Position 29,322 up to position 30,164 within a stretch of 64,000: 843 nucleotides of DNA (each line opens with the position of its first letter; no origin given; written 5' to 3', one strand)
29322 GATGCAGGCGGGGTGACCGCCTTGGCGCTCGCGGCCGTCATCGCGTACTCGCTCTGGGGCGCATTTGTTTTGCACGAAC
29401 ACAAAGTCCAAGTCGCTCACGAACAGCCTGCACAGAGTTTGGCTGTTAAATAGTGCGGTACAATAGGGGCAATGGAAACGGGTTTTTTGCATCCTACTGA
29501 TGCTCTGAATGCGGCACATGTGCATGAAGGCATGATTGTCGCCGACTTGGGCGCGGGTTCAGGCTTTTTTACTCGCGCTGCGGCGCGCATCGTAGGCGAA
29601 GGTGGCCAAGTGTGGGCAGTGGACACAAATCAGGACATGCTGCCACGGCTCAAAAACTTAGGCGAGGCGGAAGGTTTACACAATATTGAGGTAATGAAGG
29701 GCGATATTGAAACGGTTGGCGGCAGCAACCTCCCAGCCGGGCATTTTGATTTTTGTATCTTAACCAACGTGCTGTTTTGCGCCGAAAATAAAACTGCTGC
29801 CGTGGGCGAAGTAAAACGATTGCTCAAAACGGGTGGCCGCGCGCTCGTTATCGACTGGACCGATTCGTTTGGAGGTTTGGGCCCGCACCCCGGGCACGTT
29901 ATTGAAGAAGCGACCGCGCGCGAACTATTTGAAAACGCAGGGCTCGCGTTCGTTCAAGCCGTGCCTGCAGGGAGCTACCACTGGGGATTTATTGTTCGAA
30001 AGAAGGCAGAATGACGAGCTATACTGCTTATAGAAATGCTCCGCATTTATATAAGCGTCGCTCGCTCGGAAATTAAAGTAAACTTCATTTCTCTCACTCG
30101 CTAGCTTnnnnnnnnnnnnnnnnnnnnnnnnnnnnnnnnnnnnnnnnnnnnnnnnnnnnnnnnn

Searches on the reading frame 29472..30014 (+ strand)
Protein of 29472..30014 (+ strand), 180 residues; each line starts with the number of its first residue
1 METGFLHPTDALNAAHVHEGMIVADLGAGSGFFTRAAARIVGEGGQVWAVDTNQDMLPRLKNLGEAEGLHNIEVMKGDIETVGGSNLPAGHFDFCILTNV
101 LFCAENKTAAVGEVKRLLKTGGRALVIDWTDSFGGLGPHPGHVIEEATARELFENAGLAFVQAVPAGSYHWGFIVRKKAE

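Call 3: search_protein_families(library=pfam, proteins=[window:29472-30014:+], max_evalue=1)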
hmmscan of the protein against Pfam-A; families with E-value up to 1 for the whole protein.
window:29472-30014:+ (180 aa): 19 families
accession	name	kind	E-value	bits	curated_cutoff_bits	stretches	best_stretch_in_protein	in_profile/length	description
PF13847.12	Methyltransf_31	-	4.2e-17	62.6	27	1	18-130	2-113/145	Methyltransferase domain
PF08241.18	Methyltransf_11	-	4.6e-16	59.7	21.2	1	25-125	2-94/95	Methyltransferase domain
PF13649.12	Methyltransf_25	-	2.6e-15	57.3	27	1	23-122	1-97/97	Methyltransferase domain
PF08242.18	Methyltransf_12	-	6.8e-10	40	30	1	25-123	2-97/98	Methyltransferase domain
PF01209.24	Ubie_methyltran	-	5.5e-09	36.2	20.1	1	16-129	44-154/233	ubiE/COQ5 methyltransferase family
PF13489.12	Methyltransf_23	-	2e-07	31.3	27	1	19-156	22-132/164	Methyltransferase domain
PF01728.25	FtsJ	-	4e-06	27.3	24.1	1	12-83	13-79/181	FtsJ-like methyltransferase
PF01135.25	PCMT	-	1.5e-05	25.3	20.3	1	16-78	70-132/210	Protein-L-isoaspartate(D-aspartate) O-methyltransferase (PCMT)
PF03848.20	TehB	-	2.9e-05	24.1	20.4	1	10-128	21-134/193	Tellurite resistance protein TehB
PF00398.26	RrnaAD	-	0.00028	20.5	24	1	10-82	21-88/263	Ribosomal RNA adenine dimethylase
PF05175.20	MTS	-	0.0037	17.4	23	1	21-123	33-135/170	Methyltransferase small domain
PF13679.12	Methyltransf_32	-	0.014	15.8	27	1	18-82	24-92/143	Methyltransferase domain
PF02475.24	TRM5-TYW2_MTfase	-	0.016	15.6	28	1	14-112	31-125/164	TRM5/TYW2 methyltransferase domain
PF01269.23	Fibrillarin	-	0.02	14.5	27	1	11-62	63-114/227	Fibrillarin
PF01189.24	Methyltr_RsmB-F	-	0.031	14.4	27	1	18-82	7-71/199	16S rRNA methyltransferase RsmB/F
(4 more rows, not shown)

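Call 68: search_protein_families(library=phrogs, proteins=[window:29472-30014:+], max_evalue=0.01)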
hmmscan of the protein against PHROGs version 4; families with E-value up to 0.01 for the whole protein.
window:29472-30014:+ (180 aa): 3 families
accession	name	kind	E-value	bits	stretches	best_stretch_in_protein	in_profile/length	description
phrog_4752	-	other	6.2e-10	39.8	1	12-128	44-160/241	tRNA methyltransferase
phrog_15516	-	other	6.9e-05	23.4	1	23-96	60-133/214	methyltransferase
phrog_9906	-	unknown function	0.00084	19.8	1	14-127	100-207/272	-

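Call 69: search_protein_families(library=ncbifam, proteins=[window:29472-30014:+], max_evalue=0.01)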
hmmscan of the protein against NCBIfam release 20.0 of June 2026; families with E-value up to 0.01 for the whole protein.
window:29472-30014:+ (180 aa): 41 families (the best 25 are shown)
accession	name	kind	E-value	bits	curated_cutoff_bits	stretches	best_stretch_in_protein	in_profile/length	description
NF008823.0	PRK11873.1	subfamily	3.9e-18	65.9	263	1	13-128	71-183/272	arsenite methyltransferase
NF047649.1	MTase_UXPK_star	exception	8.2e-16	57.8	460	1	15-128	73-183/283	methyltransferase/UXPK-star double selenoprotein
NF001240.0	PRK00216.1-1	equivalog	2.1e-15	56.5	378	1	12-130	56-172/251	bifunctional demethylmenaquinone methyltransferase/2-methoxy-6-polyprenyl-1,4-benzoquinol methylase UbiE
NF041537.1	ArsM_AhpD_UU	exception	3.5e-15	55.6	510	1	15-128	72-182/345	arsenite methyltransferase/AhpD domain selenoprotein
NF041536.1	ArsM_DUF2284_UU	exception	3.7e-14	51.9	575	1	15-128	72-182/459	arsenite methyltransferase/DUF2284 domain selenoprotein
NF043040.1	corrin_prot_MT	hypoth_equivalog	3.6e-11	42.9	180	1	14-128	35-149/216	corrinoid protein-associated methyltransferase CpaM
NF052510.1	methyltran_MpqE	exception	6.1e-11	42.2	335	1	11-130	38-155/234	methyl-plastoquinone biosynthesis methyltransferase MpqE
TIGR04364.1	methyltran_FxLD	equivalog_domain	1.1e-08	34.6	320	1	12-98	75-157/394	methyltransferase, FxLD system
NF045667.1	MTase_DVU1556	equivalog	1.9e-08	34.1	155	1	9-130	12-123/213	DVU_1556 family methyltransferase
NF001243.0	PRK00216.1-4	equivalog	2.1e-08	33.8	235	1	11-128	39-153/237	demethylmenaquinone methyltransferase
NF040538.1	methyl_ArsM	equivalog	3.4e-08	33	500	1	15-58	57-100/356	arsinothricin biosynthesis methyltransferase ArsM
NF001556.0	PRK00377.1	equivalog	7.7e-08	32.4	238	1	11-81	32-103/198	cobalt-precorrin-6Y C(15)-methyltransferase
TIGR02469.1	CbiT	equivalog_domain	1.2e-07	32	78.3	1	12-84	12-83/124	precorrin-6Y C5,15-methyltransferase (decarboxylating) subunit CbiT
TIGR02072.1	BioC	equivalog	2.7e-07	30.6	184.95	1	21-125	36-131/244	malonyl-ACP O-methyltransferase BioC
NF001244.0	PRK00216.1-5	equivalog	2.8e-07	30.1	216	1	12-130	41-157/236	bifunctional demethylmenaquinone methyltransferase/2-methoxy-6-polyprenyl-1,4-benzoquinol methylase UbiE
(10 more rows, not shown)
